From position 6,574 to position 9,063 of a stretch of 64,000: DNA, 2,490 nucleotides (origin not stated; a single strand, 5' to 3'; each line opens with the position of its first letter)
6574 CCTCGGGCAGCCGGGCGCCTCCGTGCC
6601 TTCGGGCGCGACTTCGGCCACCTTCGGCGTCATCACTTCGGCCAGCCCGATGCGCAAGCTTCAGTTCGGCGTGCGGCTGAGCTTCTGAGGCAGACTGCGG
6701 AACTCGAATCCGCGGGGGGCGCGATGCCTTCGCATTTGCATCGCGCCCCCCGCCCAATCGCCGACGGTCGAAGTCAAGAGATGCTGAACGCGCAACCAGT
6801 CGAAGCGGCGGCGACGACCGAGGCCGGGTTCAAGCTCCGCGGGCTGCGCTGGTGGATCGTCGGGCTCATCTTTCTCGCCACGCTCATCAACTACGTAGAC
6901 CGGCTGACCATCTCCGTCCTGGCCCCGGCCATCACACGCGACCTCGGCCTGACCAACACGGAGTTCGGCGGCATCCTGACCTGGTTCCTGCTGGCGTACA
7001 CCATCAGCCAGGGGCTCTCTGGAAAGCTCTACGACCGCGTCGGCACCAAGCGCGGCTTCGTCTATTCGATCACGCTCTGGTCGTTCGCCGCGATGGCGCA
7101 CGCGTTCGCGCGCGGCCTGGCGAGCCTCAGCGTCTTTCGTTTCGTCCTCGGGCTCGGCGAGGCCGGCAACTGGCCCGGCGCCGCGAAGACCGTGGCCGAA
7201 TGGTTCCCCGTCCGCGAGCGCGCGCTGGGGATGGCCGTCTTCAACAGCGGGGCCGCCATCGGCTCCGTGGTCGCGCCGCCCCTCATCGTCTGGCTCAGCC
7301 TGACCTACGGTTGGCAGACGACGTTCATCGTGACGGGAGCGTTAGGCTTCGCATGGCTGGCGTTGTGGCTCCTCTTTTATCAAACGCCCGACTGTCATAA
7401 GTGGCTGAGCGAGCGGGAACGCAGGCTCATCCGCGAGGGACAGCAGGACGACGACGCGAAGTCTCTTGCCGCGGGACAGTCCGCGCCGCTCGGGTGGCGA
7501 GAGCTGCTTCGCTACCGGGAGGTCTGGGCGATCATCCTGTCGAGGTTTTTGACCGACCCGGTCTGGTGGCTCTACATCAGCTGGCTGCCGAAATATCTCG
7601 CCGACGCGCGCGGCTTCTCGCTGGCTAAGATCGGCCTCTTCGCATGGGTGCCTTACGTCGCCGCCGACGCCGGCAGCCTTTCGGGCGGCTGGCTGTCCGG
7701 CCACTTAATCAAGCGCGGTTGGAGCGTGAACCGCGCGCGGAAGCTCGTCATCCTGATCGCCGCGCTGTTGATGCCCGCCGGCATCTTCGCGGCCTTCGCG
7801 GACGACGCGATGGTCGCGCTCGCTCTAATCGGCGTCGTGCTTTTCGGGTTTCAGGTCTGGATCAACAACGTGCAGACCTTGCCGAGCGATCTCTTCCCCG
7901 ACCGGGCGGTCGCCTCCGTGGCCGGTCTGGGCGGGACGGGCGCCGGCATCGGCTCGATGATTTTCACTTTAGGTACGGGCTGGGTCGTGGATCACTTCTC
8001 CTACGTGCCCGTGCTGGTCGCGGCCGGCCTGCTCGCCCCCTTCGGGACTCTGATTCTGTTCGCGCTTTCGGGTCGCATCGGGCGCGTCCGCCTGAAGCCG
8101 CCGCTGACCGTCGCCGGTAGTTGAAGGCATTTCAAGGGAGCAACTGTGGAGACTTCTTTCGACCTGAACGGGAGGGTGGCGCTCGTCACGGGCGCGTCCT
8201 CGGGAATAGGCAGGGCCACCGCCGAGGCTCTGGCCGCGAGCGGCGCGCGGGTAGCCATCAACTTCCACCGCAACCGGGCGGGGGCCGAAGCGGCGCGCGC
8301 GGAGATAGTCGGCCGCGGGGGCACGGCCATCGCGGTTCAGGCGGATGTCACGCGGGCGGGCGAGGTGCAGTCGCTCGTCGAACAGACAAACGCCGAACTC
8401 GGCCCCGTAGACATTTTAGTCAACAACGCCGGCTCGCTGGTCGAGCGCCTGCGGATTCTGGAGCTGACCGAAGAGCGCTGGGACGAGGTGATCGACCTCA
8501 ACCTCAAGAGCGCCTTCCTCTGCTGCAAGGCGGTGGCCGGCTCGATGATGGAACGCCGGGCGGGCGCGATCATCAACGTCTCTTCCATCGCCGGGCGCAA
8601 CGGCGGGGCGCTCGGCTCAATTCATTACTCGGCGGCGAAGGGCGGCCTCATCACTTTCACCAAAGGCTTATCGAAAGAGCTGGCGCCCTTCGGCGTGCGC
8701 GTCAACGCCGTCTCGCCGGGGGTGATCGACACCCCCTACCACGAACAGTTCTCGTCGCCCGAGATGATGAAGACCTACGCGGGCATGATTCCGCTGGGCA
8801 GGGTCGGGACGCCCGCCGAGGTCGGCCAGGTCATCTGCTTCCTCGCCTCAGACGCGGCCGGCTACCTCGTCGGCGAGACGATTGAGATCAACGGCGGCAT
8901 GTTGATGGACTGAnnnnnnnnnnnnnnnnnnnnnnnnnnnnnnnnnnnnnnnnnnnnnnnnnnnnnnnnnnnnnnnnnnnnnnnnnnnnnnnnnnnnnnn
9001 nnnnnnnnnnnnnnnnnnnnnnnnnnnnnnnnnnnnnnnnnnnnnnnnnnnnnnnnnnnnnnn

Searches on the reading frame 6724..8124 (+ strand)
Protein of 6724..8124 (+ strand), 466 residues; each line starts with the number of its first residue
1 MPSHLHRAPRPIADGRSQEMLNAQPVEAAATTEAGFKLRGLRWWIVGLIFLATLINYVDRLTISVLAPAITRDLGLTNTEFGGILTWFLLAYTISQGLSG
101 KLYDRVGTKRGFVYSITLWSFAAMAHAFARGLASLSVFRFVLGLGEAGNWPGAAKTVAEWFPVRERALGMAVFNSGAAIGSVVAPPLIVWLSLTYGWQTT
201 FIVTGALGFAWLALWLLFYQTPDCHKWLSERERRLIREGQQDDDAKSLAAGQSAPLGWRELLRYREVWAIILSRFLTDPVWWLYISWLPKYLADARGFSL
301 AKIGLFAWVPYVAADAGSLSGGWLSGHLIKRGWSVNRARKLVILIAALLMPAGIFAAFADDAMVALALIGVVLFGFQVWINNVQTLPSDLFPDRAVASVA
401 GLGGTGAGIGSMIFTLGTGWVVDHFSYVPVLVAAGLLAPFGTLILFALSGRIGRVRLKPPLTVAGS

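Call 57: search_protein_families(library=pfam, proteins=[window:6724-8124:+], max_evalue=0.001)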
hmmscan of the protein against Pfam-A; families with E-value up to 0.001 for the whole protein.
window:6724-8124:+ (466 aa): 1 family
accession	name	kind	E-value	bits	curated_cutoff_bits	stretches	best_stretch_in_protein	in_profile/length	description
PF07690.21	MFS_1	-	2e-57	195.1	33.4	2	49-414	1-346/347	Major Facilitator Superfamily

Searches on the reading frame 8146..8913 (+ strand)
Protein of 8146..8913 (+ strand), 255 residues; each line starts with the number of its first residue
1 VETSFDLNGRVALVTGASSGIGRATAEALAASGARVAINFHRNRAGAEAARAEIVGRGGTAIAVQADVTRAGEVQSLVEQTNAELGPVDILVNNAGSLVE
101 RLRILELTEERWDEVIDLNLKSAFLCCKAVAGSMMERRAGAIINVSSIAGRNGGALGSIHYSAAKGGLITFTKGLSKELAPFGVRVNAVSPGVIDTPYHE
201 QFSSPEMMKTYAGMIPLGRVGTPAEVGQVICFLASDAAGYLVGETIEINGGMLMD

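Call 57: search_protein_families(library=pfam, proteins=[window:8146-8913:+], max_evalue=0.001)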
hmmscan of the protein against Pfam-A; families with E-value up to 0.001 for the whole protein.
window:8146-8913:+ (255 aa): 5 families
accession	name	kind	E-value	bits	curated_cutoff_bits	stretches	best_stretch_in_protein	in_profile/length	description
PF13561.12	adh_short_C2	-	2.7e-65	220.7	27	1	16-252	1-235/236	Enoyl-(Acyl carrier protein) reductase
PF00106.31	adh_short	-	2.7e-60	203.7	26.6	1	10-203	1-191/195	short chain dehydrogenase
PF08659.16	KR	-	1.3e-14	55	22.6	1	12-167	3-155/180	KR domain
PF23441.1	SDR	-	6.9e-05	22.8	27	1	165-229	167-228/258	SDR-like rossmann domain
PF01370.27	Epimerase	-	9.6e-05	22.3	20.9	1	12-82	1-64/240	NAD dependent epimerase/dehydratase family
